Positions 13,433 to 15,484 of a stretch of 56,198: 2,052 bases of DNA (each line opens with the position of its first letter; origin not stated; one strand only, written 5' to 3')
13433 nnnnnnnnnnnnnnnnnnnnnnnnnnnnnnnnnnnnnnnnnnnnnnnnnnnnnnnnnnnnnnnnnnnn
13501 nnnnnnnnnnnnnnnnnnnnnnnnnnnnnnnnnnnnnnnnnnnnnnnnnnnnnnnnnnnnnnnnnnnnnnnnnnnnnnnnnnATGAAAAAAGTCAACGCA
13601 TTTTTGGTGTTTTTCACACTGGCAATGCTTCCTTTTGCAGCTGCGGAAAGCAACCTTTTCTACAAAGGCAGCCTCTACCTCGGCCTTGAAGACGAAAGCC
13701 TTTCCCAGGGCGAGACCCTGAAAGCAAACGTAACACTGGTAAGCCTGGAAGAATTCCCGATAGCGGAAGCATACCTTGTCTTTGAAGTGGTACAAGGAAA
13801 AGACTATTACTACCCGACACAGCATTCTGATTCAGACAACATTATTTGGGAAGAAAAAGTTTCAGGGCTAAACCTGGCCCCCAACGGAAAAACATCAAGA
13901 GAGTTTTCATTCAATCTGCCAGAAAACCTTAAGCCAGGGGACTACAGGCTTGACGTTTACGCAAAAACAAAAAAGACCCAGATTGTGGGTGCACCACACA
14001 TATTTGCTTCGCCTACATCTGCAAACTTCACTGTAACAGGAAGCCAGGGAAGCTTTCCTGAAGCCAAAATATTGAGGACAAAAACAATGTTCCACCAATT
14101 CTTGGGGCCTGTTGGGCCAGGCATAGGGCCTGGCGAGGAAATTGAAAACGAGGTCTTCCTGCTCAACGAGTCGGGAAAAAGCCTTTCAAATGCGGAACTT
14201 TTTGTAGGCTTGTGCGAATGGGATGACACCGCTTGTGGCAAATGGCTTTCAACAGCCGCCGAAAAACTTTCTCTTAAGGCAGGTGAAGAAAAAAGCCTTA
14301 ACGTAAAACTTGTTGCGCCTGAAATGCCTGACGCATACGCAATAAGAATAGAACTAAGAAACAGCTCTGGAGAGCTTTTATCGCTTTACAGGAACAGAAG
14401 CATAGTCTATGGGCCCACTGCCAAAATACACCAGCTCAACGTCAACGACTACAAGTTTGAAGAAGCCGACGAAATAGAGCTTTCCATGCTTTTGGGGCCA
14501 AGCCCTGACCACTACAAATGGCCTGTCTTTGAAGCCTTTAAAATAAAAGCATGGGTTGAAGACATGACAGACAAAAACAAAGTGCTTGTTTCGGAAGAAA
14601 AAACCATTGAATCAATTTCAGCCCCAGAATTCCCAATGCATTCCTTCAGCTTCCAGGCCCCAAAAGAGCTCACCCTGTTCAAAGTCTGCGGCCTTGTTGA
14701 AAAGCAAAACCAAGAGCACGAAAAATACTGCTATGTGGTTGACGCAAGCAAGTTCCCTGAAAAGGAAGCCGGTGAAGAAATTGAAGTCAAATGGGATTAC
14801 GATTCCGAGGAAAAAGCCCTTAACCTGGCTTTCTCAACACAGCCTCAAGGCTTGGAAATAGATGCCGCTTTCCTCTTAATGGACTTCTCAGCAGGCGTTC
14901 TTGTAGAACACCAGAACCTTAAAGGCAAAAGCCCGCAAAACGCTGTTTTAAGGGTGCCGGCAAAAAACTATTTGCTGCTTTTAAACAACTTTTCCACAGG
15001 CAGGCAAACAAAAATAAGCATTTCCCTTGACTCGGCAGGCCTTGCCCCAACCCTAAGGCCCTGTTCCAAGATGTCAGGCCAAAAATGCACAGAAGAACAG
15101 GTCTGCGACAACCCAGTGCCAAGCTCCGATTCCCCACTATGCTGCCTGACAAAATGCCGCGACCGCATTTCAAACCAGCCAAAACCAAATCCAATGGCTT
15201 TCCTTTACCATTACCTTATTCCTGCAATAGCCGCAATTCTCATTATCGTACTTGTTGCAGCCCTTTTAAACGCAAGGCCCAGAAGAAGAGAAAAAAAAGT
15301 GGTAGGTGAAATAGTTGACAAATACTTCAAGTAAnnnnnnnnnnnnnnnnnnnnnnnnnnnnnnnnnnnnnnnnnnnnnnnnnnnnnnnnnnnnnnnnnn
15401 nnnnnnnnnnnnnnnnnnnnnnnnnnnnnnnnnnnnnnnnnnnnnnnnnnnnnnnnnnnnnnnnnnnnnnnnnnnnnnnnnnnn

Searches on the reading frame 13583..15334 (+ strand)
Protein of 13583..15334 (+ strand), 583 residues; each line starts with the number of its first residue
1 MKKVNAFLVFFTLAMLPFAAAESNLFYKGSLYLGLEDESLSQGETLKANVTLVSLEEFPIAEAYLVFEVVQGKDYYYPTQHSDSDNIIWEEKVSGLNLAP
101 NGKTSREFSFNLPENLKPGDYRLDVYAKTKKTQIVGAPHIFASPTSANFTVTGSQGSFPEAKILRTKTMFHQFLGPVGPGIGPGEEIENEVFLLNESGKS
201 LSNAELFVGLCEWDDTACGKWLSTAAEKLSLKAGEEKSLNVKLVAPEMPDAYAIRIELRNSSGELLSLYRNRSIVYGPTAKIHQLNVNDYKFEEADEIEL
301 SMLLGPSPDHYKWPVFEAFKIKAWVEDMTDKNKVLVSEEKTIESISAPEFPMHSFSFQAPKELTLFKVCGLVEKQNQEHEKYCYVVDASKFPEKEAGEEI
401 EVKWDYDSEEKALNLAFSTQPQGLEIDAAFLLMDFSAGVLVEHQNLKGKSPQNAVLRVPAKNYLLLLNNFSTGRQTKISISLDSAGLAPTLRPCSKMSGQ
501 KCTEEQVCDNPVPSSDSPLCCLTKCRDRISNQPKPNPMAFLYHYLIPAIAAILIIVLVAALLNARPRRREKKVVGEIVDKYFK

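Call 17: search_protein_families(library=ncbifam, proteins=[window:13583-15334:+], max_evalue=10)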
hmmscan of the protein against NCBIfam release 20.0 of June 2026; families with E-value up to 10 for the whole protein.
window:13583-15334:+ (583 aa): 0 families

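Call 26: search_protein_families(library=pfam, proteins=[window:13583-15334:+], max_evalue=0.01)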
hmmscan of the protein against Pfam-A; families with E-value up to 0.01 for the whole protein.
window:13583-15334:+ (583 aa): 1 family
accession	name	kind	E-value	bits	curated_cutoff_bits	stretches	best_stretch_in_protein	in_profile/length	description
PF11797.14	WxLIP_HBD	-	0.0023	18.3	28.9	1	82-133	69-119/138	WxL Interacting Protein, host binding domain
